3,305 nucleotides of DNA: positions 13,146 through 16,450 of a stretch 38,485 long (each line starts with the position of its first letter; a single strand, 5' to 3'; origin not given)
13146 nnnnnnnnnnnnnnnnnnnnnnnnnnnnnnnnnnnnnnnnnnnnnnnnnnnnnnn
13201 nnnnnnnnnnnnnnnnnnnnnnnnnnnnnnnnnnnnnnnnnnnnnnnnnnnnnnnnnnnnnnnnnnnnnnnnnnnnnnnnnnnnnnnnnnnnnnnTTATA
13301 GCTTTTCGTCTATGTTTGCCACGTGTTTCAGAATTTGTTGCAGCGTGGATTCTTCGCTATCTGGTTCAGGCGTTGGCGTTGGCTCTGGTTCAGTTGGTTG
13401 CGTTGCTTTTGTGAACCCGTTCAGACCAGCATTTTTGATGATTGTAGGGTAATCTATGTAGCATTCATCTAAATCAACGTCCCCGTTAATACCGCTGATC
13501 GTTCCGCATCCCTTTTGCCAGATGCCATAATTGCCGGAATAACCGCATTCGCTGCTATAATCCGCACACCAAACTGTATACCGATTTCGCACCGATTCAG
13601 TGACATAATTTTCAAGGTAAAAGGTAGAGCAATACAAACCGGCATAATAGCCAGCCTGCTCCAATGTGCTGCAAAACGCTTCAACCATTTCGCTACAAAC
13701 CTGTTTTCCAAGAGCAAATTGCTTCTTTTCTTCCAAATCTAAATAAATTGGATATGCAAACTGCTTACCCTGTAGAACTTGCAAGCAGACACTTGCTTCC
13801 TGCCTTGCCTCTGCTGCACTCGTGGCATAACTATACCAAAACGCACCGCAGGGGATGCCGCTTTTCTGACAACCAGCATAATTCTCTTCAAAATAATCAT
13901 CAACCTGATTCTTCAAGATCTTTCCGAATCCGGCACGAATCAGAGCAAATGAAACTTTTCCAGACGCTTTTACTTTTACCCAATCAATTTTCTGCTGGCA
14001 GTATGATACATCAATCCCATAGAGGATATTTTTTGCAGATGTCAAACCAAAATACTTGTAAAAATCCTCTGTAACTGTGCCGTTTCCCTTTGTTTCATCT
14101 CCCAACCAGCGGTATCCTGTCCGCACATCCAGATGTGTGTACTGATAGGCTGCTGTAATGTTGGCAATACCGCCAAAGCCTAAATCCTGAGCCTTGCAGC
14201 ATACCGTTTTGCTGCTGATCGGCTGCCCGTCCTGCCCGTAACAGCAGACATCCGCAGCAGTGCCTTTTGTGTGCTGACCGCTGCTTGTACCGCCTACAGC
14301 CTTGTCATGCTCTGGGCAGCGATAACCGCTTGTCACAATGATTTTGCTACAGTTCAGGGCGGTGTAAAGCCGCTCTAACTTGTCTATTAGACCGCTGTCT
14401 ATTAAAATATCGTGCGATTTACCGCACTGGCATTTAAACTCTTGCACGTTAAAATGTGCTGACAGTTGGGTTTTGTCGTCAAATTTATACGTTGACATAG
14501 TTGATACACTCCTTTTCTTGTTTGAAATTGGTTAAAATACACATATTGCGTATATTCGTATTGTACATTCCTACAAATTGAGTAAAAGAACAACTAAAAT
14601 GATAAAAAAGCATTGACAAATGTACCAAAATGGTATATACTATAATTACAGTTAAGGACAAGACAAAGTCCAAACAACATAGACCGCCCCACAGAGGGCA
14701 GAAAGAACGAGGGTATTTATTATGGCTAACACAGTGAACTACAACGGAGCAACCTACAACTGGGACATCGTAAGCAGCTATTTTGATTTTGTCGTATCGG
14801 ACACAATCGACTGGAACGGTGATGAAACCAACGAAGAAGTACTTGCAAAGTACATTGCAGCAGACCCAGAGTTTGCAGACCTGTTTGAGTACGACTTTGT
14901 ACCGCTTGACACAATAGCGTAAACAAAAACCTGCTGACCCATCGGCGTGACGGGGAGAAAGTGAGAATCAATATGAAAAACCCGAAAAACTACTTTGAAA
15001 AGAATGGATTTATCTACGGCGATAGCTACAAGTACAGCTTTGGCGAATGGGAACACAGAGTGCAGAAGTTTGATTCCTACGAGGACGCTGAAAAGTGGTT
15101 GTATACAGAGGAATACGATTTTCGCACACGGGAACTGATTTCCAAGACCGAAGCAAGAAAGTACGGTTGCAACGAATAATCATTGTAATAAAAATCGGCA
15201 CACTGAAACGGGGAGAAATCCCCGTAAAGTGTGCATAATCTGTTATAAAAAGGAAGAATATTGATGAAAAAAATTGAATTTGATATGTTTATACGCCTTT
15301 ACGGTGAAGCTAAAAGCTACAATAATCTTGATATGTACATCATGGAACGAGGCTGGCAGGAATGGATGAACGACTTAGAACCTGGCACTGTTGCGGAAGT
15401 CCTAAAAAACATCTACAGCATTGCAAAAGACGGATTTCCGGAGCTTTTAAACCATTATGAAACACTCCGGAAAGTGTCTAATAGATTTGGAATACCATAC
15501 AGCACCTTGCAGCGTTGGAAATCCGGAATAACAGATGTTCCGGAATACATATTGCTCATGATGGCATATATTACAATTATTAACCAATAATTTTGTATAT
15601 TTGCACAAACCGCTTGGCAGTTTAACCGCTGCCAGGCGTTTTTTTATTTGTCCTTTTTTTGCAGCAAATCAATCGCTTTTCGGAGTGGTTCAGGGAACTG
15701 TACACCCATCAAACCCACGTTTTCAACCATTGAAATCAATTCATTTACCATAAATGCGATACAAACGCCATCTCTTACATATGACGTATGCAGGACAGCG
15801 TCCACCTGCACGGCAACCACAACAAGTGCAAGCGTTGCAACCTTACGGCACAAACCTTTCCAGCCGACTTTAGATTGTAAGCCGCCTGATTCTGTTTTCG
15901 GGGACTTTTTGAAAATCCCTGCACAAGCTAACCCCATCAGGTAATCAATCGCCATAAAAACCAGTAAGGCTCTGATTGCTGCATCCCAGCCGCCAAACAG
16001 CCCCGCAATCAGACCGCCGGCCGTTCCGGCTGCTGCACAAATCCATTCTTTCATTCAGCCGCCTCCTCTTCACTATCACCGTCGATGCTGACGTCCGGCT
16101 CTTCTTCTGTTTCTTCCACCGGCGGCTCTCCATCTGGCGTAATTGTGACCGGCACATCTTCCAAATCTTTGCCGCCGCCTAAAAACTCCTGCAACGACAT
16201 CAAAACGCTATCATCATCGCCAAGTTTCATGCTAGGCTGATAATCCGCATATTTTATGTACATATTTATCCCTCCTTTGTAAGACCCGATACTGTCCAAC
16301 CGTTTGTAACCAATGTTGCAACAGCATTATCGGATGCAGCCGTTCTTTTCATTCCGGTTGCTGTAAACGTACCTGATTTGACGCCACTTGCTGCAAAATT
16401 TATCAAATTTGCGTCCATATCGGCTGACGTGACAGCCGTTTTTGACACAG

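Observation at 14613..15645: Opposite-strand three-gene cassette with acr-aca-like architecture inserted between holin and endolysin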

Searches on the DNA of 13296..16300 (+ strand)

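Call 10: search_dna_similar(query=window:13296-16300:+, collection=phages, mode=distant, max_rows=25)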
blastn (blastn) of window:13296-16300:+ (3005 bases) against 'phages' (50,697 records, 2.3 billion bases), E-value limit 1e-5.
No match.

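Call 63: search_rna_families(source=window, start=14400, end=15800, threshold=evalue, max_evalue=1)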
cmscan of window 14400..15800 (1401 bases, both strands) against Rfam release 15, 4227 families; matches with E-value up to 1: 3.
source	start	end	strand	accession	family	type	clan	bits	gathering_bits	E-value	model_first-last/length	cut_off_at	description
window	15481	15645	+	RF01470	rli38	Gene; sRNA;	-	25.5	49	0.63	1-150/150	no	Listeria sRNA rli38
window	15209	15266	+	RF03084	DUF2815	Gene; sRNA;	-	22.4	41.2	0.23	1-62/62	no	DUF2815 RNA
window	15607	15686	-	RF02503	Atu_C9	Gene; sRNA;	-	18.9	40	0.019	119-192/192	no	Rhizobiales sRNA Atu_C9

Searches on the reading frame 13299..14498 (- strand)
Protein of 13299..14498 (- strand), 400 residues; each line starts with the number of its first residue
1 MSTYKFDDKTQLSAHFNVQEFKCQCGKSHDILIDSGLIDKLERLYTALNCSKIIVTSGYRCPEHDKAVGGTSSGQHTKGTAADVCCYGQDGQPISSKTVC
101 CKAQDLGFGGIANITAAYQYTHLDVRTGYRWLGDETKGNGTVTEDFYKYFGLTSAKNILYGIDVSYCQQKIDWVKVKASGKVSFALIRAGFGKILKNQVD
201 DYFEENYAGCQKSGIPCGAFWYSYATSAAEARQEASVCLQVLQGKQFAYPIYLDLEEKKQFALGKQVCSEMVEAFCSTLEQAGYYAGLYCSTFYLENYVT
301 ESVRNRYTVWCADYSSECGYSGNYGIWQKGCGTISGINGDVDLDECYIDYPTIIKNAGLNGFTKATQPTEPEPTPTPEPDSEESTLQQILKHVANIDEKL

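Call 7: search_protein_families(library=pfam, proteins=[window:13299-14498:-], max_evalue=1)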
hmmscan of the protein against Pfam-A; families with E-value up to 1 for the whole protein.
window:13299-14498:- (400 aa): 6 families
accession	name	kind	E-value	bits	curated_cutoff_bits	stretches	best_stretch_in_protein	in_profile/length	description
PF01183.26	Glyco_hydro_25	-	7.1e-21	75.8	27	1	162-328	1-170/180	Glycosyl hydrolases family 25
PF08291.16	Peptidase_M15_3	-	4.1e-14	53.1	23.2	1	14-112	1-102/108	Peptidase M15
PF05951.18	Peptidase_M15_2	-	7.8e-05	22.9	27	1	25-128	45-150/153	Bacterial protein of unknown function (DUF882)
PF03782.22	AMOP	-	0.0015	19.2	25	1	8-97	10-89/143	AMOP domain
PF19132.5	DUF5815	-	0.13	12.7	25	1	14-35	14-35/155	Family of unknown function (DUF5815)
PF12762.13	DDE_Tnp_IS1595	-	0.22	12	27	1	264-301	110-147/153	ISXO2-like transposase domain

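Call 8: search_protein_families(library=phrogs, proteins=[window:13299-14498:-], max_evalue=1)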
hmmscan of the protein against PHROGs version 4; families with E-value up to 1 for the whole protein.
window:13299-14498:- (400 aa): 11 families
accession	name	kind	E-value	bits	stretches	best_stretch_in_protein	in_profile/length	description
phrog_291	-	lysis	1.9e-45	156.6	1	153-350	107-309/509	endolysin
phrog_6745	-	lysis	2.9e-30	106.4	1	159-329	4-171/396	endolysin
phrog_894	-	lysis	7.4e-29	101.9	1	7-146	41-188/389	endolysin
phrog_6219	-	lysis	2.6e-21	77.5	1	161-362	4-202/326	endolysin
phrog_17373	-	other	1.6e-09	38.8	1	19-131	25-128/224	peptidase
phrog_3084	-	lysis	1.4e-05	25.3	1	154-323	154-314/468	endolysin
phrog_2649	-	lysis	0.00069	20.5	1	63-142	67-144/261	endolysin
phrog_25247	-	other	0.00088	19.4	1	50-114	436-495/520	peptidase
phrog_28234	-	lysis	0.0029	17.7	1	33-91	270-329/372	endolysin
phrog_6007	-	lysis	0.019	14.7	1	159-277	3-118/483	endolysin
phrog_22773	-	unknown function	0.058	14.6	1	354-392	52-89/106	-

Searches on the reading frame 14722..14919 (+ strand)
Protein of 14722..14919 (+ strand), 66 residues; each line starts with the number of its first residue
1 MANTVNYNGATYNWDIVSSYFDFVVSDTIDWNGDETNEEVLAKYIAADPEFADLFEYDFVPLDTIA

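Call 7: search_protein_families(library=pfam, proteins=[window:14722-14919:+], max_evalue=1)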
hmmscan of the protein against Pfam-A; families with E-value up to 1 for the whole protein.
window:14722-14919:+ (66 aa): 0 families

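Call 8: search_protein_families(library=phrogs, proteins=[window:14722-14919:+], max_evalue=1)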
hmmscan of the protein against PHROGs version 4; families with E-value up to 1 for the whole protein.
window:14722-14919:+ (66 aa): 0 families

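Call 16: find_homologous_proteins(query=window:14722-14919:+)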
Query window:14722-14919:+ (66 aa): 3 proteins with E <= 0.001 among 3 candidates.
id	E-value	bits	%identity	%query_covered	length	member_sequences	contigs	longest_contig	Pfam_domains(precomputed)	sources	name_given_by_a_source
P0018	1.2e-32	129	91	100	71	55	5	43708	-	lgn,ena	-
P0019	6.8e-31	123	85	100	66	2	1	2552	-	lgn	-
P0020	5.2e-27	111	84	100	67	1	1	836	-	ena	-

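Call 36: find_encoding_contigs(protein=P0018, flank=3000, max_places=5)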
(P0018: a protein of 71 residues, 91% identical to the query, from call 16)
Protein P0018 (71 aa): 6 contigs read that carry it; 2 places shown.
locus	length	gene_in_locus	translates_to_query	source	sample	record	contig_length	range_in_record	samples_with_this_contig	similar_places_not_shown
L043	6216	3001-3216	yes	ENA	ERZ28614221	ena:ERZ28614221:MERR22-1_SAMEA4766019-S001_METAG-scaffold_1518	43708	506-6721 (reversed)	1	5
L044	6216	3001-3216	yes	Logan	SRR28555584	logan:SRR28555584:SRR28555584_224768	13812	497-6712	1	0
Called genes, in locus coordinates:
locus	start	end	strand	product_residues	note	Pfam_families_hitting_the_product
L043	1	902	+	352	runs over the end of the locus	PF01051:Rep3_N, PF21205:Rep3_C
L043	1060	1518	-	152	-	PF12773:DZR, PF13248:Zn_ribbon_3 (faint), PF13273:DUF4064 (weak)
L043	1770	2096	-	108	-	PF01381:HTH_3, PF12844:HTH_19 (weak)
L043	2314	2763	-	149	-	PF13560:HTH_31, PF01381:HTH_3, PF12844:HTH_19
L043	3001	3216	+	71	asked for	-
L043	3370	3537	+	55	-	-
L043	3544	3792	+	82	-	-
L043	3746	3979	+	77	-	-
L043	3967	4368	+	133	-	-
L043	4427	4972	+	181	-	PF05565:Sipho_Gp157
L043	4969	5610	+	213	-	PF13479:AAA_24 (faint)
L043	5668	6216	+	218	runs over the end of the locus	-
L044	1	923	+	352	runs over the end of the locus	PF01051:Rep3_N, PF21205:Rep3_C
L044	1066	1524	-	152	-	PF12773:DZR, PF13248:Zn_ribbon_3 (faint), PF13273:DUF4064 (weak)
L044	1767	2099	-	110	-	PF01381:HTH_3, PF12844:HTH_19 (weak), PF13560:HTH_31 (weak)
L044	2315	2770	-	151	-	PF12844:HTH_19, PF01381:HTH_3, PF13443:HTH_26 (weak)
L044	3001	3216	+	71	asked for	-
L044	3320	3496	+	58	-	-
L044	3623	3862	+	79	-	-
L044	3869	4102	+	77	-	-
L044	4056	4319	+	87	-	-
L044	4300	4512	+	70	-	-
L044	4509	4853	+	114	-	-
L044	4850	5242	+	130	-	-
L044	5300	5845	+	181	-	PF05565:Sipho_Gp157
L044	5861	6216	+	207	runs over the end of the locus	PF13479:AAA_24 (faint)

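Call 56: search_solved_structures(query=window:14722-14919:+, max_evalue=10)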
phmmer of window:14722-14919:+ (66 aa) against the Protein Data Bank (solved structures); distinct sequences matched with E-value up to 10: 1.
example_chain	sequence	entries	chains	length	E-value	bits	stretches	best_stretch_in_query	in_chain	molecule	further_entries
8eoz_B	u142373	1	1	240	1.4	13.1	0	14-62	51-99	C3HR3_4r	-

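Call 67: search_protein_families(library=padloc, proteins=[window:14722-14919:+], max_evalue=0.1)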
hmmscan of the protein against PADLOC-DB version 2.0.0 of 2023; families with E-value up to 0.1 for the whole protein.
window:14722-14919:+ (66 aa): 0 families

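Call 68: search_protein_families(library=ncbifam, proteins=[window:14722-14919:+], max_evalue=0.1)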
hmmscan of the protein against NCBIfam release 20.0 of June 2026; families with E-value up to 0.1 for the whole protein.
window:14722-14919:+ (66 aa): 0 families
